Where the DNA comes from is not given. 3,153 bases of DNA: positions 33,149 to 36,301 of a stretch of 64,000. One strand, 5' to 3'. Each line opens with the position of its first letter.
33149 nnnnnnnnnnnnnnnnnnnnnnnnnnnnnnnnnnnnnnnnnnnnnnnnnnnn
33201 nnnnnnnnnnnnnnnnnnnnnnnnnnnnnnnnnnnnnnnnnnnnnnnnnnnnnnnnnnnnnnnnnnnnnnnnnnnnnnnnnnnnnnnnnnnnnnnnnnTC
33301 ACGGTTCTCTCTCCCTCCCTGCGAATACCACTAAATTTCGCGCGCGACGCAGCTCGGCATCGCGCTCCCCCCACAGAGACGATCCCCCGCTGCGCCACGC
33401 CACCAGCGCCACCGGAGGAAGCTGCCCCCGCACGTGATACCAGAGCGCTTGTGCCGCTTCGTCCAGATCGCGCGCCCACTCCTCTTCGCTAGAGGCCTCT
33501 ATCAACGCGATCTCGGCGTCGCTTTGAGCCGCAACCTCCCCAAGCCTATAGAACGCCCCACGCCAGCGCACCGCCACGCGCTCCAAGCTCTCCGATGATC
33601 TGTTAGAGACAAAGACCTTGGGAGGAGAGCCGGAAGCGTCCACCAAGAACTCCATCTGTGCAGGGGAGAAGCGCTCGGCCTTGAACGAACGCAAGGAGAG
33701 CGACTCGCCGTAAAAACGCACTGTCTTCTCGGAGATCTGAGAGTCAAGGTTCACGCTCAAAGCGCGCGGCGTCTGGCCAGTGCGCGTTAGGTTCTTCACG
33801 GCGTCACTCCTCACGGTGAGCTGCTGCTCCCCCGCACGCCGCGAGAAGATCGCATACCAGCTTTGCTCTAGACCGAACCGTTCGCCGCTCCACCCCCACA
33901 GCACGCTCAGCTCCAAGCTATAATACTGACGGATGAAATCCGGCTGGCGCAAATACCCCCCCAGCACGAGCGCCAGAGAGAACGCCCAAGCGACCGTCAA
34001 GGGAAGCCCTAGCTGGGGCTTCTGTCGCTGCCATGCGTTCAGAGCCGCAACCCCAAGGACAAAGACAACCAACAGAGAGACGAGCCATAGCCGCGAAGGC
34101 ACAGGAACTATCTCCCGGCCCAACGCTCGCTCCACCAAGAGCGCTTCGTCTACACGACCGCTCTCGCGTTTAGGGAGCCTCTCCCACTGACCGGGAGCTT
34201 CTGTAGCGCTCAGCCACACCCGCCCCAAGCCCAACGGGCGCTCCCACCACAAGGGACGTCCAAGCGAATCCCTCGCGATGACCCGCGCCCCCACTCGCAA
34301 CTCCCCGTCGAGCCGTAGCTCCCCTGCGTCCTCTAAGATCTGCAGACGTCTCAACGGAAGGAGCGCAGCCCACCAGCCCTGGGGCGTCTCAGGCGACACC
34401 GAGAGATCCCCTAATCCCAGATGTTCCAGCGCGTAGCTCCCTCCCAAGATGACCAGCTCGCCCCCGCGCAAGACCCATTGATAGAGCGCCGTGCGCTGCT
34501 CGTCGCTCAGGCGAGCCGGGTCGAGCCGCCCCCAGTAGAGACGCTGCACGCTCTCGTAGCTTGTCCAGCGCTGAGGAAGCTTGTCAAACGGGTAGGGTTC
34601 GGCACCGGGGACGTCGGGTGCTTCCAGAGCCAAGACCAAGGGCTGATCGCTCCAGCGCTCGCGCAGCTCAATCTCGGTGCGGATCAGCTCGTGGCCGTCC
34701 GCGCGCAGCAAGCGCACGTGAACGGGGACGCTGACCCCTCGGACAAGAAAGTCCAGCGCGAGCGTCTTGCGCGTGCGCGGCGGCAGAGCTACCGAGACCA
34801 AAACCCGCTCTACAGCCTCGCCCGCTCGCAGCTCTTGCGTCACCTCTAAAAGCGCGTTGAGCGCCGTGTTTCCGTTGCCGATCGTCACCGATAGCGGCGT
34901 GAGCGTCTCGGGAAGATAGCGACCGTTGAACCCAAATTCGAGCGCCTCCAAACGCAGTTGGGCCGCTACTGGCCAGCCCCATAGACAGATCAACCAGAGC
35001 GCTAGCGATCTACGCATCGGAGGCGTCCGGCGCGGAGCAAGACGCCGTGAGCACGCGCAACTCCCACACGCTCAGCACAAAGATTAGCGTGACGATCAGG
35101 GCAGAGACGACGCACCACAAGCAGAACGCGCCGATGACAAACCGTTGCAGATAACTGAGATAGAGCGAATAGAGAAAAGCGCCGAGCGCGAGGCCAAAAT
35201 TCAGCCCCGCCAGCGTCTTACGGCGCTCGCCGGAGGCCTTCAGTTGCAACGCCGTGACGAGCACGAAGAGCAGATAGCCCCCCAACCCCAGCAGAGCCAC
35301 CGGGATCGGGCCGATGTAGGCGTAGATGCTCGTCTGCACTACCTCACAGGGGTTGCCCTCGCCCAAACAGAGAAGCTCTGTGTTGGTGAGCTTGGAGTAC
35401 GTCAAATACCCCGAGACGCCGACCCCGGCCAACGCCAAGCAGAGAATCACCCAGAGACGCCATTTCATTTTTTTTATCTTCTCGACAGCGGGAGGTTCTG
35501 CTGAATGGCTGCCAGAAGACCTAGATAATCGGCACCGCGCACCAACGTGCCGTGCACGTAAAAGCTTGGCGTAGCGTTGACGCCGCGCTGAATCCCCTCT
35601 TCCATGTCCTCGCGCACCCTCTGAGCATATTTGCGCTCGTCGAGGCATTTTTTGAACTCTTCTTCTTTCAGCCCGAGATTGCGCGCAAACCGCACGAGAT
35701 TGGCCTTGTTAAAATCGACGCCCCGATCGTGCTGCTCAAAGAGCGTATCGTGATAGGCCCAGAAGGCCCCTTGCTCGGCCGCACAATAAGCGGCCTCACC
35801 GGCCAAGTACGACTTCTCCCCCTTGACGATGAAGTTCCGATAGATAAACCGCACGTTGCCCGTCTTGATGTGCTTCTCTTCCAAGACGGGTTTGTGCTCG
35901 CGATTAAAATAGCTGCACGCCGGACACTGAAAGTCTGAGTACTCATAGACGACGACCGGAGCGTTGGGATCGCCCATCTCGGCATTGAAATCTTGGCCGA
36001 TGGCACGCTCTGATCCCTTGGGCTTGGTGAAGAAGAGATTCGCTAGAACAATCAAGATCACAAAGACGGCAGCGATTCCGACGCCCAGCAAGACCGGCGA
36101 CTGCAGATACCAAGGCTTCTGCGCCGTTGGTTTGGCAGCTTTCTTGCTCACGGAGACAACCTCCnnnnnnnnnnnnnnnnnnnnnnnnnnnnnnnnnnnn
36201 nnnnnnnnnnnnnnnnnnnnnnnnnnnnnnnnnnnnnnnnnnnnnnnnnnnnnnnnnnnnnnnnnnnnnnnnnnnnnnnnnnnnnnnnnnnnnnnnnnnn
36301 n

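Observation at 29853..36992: Seven co-directional, mostly overlapping minus-strand genes: unknown-DsbA-VKOR-three unknown envelope proteins-amidohydrolase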

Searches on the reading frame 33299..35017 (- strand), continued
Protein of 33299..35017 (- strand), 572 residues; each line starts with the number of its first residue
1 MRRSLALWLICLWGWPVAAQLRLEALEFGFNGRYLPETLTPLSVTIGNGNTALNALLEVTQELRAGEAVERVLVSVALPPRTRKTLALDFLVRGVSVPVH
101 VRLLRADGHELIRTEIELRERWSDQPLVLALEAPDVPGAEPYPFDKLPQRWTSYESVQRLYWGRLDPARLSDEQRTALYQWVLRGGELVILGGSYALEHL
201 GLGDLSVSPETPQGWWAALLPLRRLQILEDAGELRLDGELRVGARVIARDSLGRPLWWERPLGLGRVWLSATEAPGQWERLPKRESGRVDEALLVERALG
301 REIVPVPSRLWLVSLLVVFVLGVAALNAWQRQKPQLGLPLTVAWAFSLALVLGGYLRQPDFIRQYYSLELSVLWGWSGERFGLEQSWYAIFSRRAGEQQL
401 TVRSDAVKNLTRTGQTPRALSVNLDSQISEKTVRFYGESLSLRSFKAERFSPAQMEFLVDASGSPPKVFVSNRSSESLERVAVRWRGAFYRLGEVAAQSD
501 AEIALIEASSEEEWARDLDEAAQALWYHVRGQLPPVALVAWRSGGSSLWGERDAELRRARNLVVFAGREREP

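Call 21: find_related_loci(query=A1, collection=genome_contigs, flank=10000)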
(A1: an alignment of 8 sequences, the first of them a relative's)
Query A1 (572 aa) in genome_contigs; peptide patterns used: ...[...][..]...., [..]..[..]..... (x = any residue, [..] = any of these).
19 stretches matched a pattern; 5 encode a relative of the query (tblastn E <= 1e-3); 5 distinct loci.
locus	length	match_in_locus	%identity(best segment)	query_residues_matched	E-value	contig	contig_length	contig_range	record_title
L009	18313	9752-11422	66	13-571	0e+0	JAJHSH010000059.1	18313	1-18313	MAG: Candidatus Acetothermia bacterium isolate NSHQ14B.2017.Bin6 k141_101686, whole genome shotgun sequence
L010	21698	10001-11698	40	6-567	9e-109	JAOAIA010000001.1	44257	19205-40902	MAG: Candidatus Bipolaricaulota bacterium isolate SKW78 NODE_1_length_44257_cov_5.000226, whole genome shotgun sequence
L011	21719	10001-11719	40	1-567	6e-101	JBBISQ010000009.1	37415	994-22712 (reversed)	MAG: Candidatus Fraserbacteria bacterium isolate CYF170214_bin_377 NODE_826_length_37415_cov_49.8812, whole genome shotg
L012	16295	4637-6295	38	20-567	9e-97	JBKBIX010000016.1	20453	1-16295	MAG: Candidatus Bipolaricaulia bacterium isolate 21I_052.bin.33 NODE_16_length_20453_cov_28.411023, whole genome shotgun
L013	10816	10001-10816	47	1-263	8e-64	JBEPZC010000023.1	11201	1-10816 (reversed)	MAG: Candidatus Bipolaricaulota bacterium isolate 03V1_S199.metabat2_refined.004_sub NODE_3543_length_11201_cov_150.2089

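Call 26: search_protein_families(library=pfam, proteins=[L010:15888-17597:+, L010:17594-20179:+, L010:20230-20655:+, L010:20825-21337:+, L010:11722-12381:+, L010:12404-13993:+, L010:9989-11701:+, L010:7368-8687:+, L012:14614-15168:+], max_evalue=1)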
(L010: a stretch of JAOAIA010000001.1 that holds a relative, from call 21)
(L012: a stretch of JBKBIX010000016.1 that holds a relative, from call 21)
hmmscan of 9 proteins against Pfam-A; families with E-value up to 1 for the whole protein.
L010:15888-17597:+ (569 aa): 3 families
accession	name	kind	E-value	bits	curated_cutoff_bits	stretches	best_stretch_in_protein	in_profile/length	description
PF13519.12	VWA_2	-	3.6e-10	40.9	27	1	90-160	2-72/107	von Willebrand factor type A domain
PF07584.16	BatA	-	2.8e-09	37.7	25.9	1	1-77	1-77/77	Aerotolerance regulator N-terminal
PF01882.25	DUF58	-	0.016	14.9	23.4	1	89-178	38-125/216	Protein of unknown function DUF58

L010:17594-20179:+ (861 aa): 13 families
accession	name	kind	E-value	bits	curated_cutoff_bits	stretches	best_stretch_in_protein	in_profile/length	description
PF13519.12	VWA_2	-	5.1e-25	88.6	27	2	408-516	1-107/107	von Willebrand factor type A domain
PF00092.34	VWA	-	1.2e-23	84.6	23.8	2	408-575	2-170/174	von Willebrand factor type A domain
PF13768.12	VWA_3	-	2.5e-15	57.3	27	1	408-565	3-154/155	von Willebrand factor type A domain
PF05762.20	VWA_CoxE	-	2e-05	24.5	26.4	2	407-539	58-182/222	VWA domain containing CoxE-like protein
PF07090.17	GATase1_like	-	3.5e-05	23.9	27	2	618-681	171-235/247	Putative glutamine amidotransferase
PF25106.1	VWA_4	-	0.00037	20.5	27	1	407-535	1-122/169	von Willebrand factor A domain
PF24157.1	DUF7408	-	0.0029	18.1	27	1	331-380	36-77/174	Domain of unknown function (DUF7408)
PF14258.12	DUF4350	-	0.0049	17.6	30.4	1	334-382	39-84/181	Domain of unknown function (DUF4350)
PF01882.25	DUF58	-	0.02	14.5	23.4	1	407-518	37-146/216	Protein of unknown function DUF58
PF06283.17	ThuA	-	0.031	15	33.4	1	304-366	23-84/209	Trehalose utilisation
PF05751.16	FixH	-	0.12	12.9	23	1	733-774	101-142/150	FixH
PF00570.28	HRDC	-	0.15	12.5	23.8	1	687-718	7-38/68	HRDC domain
PF16967.11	TcfC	-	0.15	12.1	29.4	0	744-779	28-63/68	E-set like domain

L010:20230-20655:+ (141 aa): 5 families
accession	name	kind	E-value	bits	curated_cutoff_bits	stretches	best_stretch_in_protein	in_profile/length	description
PF07681.17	DoxX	-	3.5e-24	85.7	23.6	1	16-95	4-84/85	DoxX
PF04173.18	DoxD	-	3.3e-06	27.6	22.7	1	58-139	70-147/167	TQO small subunit DoxD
PF07291.16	MauE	-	4.2e-06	27.5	27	1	16-94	7-85/128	Methylamine utilisation protein MauE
PF13564.11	DoxX_2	-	0.035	14.7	26.3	1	20-94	5-81/103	DoxX-like family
PF12553.13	DUF3742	-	0.33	11.4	27.2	1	27-93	18-81/120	Protein of unknown function (DUF3742)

L010:20825-21337:+ (170 aa): 3 families
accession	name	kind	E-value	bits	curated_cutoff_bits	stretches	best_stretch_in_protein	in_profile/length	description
PF12867.12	DinB_2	-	6.7e-16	59.3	24.8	1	24-155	6-128/128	DinB superfamily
PF05163.17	DinB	-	0.0038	17.6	23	1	69-157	50-141/165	DinB family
PF07609.16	DUF1572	-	0.011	15.9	23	1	102-159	91-146/163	Protein of unknown function (DUF1572)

L010:11722-12381:+ (220 aa): 0 families

L010:12404-13993:+ (529 aa): 12 families
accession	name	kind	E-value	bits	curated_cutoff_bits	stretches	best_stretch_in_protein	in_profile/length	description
PF06810.17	Phage_scaffold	-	0.01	16.3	35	1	283-358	35-109/170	Phage capsid assembly scaffolding protein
PF07544.18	Med9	-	0.054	14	26.9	1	198-245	22-66/80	RNA polymerase II transcription mediator complex subunit 9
PF12583.14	TPPII_C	-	0.065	14.2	27.7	1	286-337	6-58/69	Tripeptidyl peptidase II, C-terminal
PF23659.1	UFL1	-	0.068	14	27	1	302-356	60-114/120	E3 UFM1-protein ligase 1-like domain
PF14193.11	DUF4315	-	0.072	13.6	27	0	305-333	44-72/79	Domain of unknown function (DUF4315)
PF04546.19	Sigma70_ner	-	0.11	12.8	29.7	1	185-239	64-119/210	Sigma-70, non-essential region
PF17830.6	STI1-HOP_DP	-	0.19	12.1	29.1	0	209-234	28-53/55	STI1/HOP, DP domain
PF08559.15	Cut8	-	0.29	11.2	26.2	1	306-355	58-106/241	Cut8, nuclear proteasome tether protein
PF23804.1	DUF7179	-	0.32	11.5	27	1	297-354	25-82/90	Family of unknown function (DUF7179)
PF09280.16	XPC-binding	-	0.33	11.1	26.4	1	310-333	21-44/57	XPC-binding domain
PF13472.12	Lipase_GDSL_2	-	0.47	11.4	32.9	0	306-357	87-140/178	GDSL-like Lipase/Acylhydrolase family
PF15036.11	IL34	-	0.7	10.5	27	0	204-249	92-136/158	Interleukin 34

L010:9989-11701:+ (571 aa): 4 families
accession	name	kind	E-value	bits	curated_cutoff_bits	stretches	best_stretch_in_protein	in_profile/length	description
PF14258.12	DUF4350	-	0.012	16.3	30.4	1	167-273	45-158/181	Domain of unknown function (DUF4350)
PF23619.1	Ig_VWA7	-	0.069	13.8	27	1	30-76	9-54/104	VWA7 Ig-like domain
PF24157.1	DUF7408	-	0.15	12.5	27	1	165-273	45-153/174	Domain of unknown function (DUF7408)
PF11940.14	DUF3458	-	0.16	12.9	28.6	1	41-87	5-51/95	Domain of unknown function (DUF3458) Ig-like fold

L010:7368-8687:+ (440 aa): 5 families
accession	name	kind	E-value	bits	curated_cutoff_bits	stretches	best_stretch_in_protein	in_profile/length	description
PF04167.18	DUF402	-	2.4e-16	60.1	23.9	1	339-406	1-68/68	Protein of unknown function (DUF402)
PF10150.14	RNase_E_G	-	1.5e-11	44.7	25.5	1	151-238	1-89/270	Ribonuclease E/G family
PF00575.29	S1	-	0.0032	18.2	22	1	90-139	4-62/74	S1 RNA binding domain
PF00630.25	Filamin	-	0.12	13.6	26.9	0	307-348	43-84/93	Filamin/ABP280 repeat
PF13565.12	HTH_32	-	0.37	11.8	33.7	1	111-170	12-67/73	Homeodomain-like domain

L012:14614-15168:+ (184 aa): 4 families
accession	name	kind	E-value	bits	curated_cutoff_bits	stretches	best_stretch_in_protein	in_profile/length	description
PF07681.17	DoxX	-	9.3e-25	87.5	23.6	1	59-138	4-84/85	DoxX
PF04173.18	DoxD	-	8.3e-05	23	22.7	1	101-179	70-144/167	TQO small subunit DoxD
PF07291.16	MauE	-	0.00014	22.6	27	1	54-134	2-83/128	Methylamine utilisation protein MauE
PF13564.11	DoxX_2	-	0.08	13.5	26.3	1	66-136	8-80/103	DoxX-like family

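Call 35: predict_structure(alignment_id=A1)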
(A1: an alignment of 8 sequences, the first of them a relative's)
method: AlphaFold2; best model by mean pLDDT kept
length: 572 residues; sequences in the alignment: 8
mean_pLDDT: 61.3   pTM: 0.42
mean pLDDT of the five models: 61.3, 51.3, 49.9, 49.2, 49.2
residues with pLDDT >= 90: 0; 70-90: 253; 50-70: 145; < 50: 174
segments of 3 or more residues with pLDDT < 50: 12-19, 120-124, 152-155, 199-208, 283-309, 353-452, 545-559
pLDDT, mean of each block of 10 residues (from residue 1): 63 45 70 61 78 83 61 81 75 71 83 74 60 74 68 62 69 71 77 65 45 69 79 81 84 86 80 65 40 25 32 59 66 63 62 44 29 27 29 32 27 28 29 31 31 69 83 80 87 83 85 80 71 79 47 36 68 32
secondary structure, 60 per line:
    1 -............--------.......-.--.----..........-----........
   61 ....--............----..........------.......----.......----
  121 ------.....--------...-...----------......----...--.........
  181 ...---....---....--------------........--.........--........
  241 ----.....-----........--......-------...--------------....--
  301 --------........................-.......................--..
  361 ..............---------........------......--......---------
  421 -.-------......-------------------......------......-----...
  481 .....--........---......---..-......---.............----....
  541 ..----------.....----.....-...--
elements in order: H2-13 E22-28 E38-47 E53-64 E67-78 E83-92 E99-105 E110-116 E127-131 E140-142 E157-162 H172-183 E187-190 H194-197 H212-219 E222-230 E233-240 E245-249 E255-262 E265-270 H295-298 H309-332 H334-356 H359-374 H384-391 E398-403 E406-411 E430-435 E455-460 E467-472 E478-485 E488-495 E499-504 H511-516 H520-532 E537-542 H553-557 E562-566 E568-570

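Call 65: search_solved_structures(query=A1, max_evalue=10)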
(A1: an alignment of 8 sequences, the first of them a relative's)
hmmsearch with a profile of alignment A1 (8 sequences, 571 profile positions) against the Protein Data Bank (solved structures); distinct sequences matched with E-value up to 10: 7.
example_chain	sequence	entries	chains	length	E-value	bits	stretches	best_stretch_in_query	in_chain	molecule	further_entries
6z16_A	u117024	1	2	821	0.11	14.3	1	276-372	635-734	Multisubunit Na+/H+ antiporter, A subunit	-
5fzr_A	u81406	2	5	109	0.24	13.3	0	55-88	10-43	DESIGNED TPR PROTEIN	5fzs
5fzq_A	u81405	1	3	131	0.36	12.7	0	51-88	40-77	DESIGNED TPR PROTEIN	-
3c85_A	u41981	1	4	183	0.41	12.5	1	241-279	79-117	Putative glutathione-regulated potassium-efflux system protein KefB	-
5ikj_A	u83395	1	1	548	1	11.2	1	356-392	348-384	Cryptic loci regulator 2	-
8jjn_C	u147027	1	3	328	1.1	11.1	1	208-311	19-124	TIGR04348 family glycosyltransferase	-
8jjq_C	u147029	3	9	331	1.1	11.1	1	208-311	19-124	TIGR04348 family glycosyltransferase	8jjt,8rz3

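Call 69: search_protein_families(library=padloc, proteins=[window:33299-35017:-, L010:14046-15050:+, L010:15016-15891:+, L010:15888-17597:+, L010:17594-20179:+], max_evalue=0.01)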
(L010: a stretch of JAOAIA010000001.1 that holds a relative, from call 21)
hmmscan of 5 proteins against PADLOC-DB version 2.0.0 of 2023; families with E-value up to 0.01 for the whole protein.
window:33299-35017:- (572 aa): 0 families

L010:14046-15050:+ (334 aa): 2 families
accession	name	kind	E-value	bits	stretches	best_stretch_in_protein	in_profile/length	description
PDLC04140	mad8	-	0.00081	17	1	42-195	27-113/314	mads_8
PDLC02196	IetA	-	0.002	15.6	0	37-69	117-149/374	-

L010:15016-15891:+ (291 aa): 0 families

L010:15888-17597:+ (569 aa): 0 families

L010:17594-20179:+ (861 aa): 0 families

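Call 80: search_solved_structures(query=L010:7368-8687:+, max_evalue=0.01)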
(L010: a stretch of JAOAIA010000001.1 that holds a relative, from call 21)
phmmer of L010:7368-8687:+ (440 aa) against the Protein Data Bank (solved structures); distinct sequences matched with E-value up to 0.01: 11.
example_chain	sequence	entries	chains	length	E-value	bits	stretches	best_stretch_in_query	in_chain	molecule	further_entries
8wo8_A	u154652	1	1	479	1.6e-64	221.6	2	3-269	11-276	Probable ribonuclease FAU-1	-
8rza_A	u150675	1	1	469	1.9e-64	221.4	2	3-269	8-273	Probable ribonuclease FAU-1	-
8rzf_A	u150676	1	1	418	1.3e-29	106.6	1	151-433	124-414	Probable ribonuclease FAU-1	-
4oxp_A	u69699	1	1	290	9.6e-05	24.6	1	126-215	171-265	Ribonuclease E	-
2vmk_A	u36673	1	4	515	0.001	21.2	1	119-223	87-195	RIBONUCLEASE E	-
2bx2_L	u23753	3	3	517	0.0011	21.1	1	119-223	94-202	RIBONUCLEASE E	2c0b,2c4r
8b0j_L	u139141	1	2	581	0.0012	21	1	119-223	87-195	Ribonuclease E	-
5f6c_B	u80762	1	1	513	0.0012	21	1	119-223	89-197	Ribonuclease E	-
5f6c_A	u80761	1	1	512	0.0012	20.9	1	119-223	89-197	Ribonuclease E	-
6g63_A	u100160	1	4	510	0.0013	20.9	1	119-223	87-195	Ribonuclease E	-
2vrt_A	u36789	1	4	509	0.0013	20.9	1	119-223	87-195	RIBONUCLEASE E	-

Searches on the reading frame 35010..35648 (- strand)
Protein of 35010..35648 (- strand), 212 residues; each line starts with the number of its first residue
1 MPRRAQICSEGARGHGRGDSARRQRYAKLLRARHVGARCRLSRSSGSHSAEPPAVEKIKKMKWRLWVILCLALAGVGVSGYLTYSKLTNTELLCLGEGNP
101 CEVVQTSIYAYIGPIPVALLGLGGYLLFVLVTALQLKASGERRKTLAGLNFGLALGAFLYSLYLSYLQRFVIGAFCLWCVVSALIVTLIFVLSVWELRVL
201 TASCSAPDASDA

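Call 3: search_protein_families(library=pfam, proteins=[window:35010-35648:-], max_evalue=0.1)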
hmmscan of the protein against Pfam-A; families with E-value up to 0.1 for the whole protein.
window:35010-35648:- (212 aa): 1 family
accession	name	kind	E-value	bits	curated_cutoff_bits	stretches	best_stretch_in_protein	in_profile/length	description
PF07884.19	VKOR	-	1.1e-24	87.5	27.5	1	66-193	1-133/134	Vitamin K epoxide reductase family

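Call 4: search_protein_families(library=ncbifam, proteins=[window:35010-35648:-], max_evalue=0.1)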
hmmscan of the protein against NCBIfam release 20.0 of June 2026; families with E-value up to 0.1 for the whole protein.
window:35010-35648:- (212 aa): 3 families
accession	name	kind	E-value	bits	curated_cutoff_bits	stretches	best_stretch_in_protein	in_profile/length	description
NF011480.0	PRK14889.1-4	equivalog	1e-08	35.7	120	1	69-194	10-127/132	VKOR family protein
NF011478.0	PRK14889.1-1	equivalog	3.9e-05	23.7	182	1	92-195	35-143/152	VKOR family protein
NF011479.0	PRK14889.1-2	equivalog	0.001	19.3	264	1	96-199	44-145/145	VKOR family protein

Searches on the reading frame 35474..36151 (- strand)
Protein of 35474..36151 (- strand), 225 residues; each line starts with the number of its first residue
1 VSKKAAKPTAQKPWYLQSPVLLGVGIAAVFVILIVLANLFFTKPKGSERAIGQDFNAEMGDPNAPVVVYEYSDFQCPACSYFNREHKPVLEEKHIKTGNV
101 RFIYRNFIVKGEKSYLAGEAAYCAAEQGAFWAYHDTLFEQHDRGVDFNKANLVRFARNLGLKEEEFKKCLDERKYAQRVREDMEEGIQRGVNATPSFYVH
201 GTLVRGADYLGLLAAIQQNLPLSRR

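Call 3: search_protein_families(library=pfam, proteins=[window:35474-36151:-], max_evalue=0.1)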
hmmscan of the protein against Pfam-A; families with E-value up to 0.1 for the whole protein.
window:35474-36151:- (225 aa): 5 families
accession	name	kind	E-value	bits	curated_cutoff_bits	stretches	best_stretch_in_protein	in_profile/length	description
PF13462.12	Thioredoxin_4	-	1.5e-35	123.2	23.2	1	59-210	8-157/165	Thioredoxin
PF01323.26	DSBA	-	8.1e-16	58.8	25.6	1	68-213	2-186/191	DSBA-like thioredoxin domain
PF22850.1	CATSPERD-E_C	-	0.0026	17.7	27.4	1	64-92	23-51/215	CATSPERD/E C-terminal domain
PF13098.12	Thioredoxin_2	-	0.068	14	27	0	67-198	8-80/104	Thioredoxin-like domain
PF22451.2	NirdL-like_HTH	-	0.074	13.1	27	0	212-225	4-17/47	Siroheme decarboxylase NirDL-like HTH domain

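Call 4: search_protein_families(library=ncbifam, proteins=[window:35474-36151:-], max_evalue=0.1)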
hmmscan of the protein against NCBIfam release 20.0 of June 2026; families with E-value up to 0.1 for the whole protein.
window:35474-36151:- (225 aa): 4 families
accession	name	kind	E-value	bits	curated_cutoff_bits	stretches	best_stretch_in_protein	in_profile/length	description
NF041057.1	Rcas_1661_fam_Se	equivalog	1.6e-41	142.5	190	1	58-216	83-243/247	Rcas_1661 family thioredoxin-like (seleno)lipoprotein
NF008657.0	PRK11657.1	equivalog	0.00036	19.9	124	1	60-94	113-147/251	thiol:disulfide interchange protein DsbG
NF047695.1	ThlDiSintDsbAHaem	equivalog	0.0063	15.9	290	1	31-202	6-176/206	thiol:disulfide interchange protein DsbA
NF052402.1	ThlOxiredEpsilon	equivalog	0.07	12.7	370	0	57-103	121-161/236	bifunctional thiol oxidoreductase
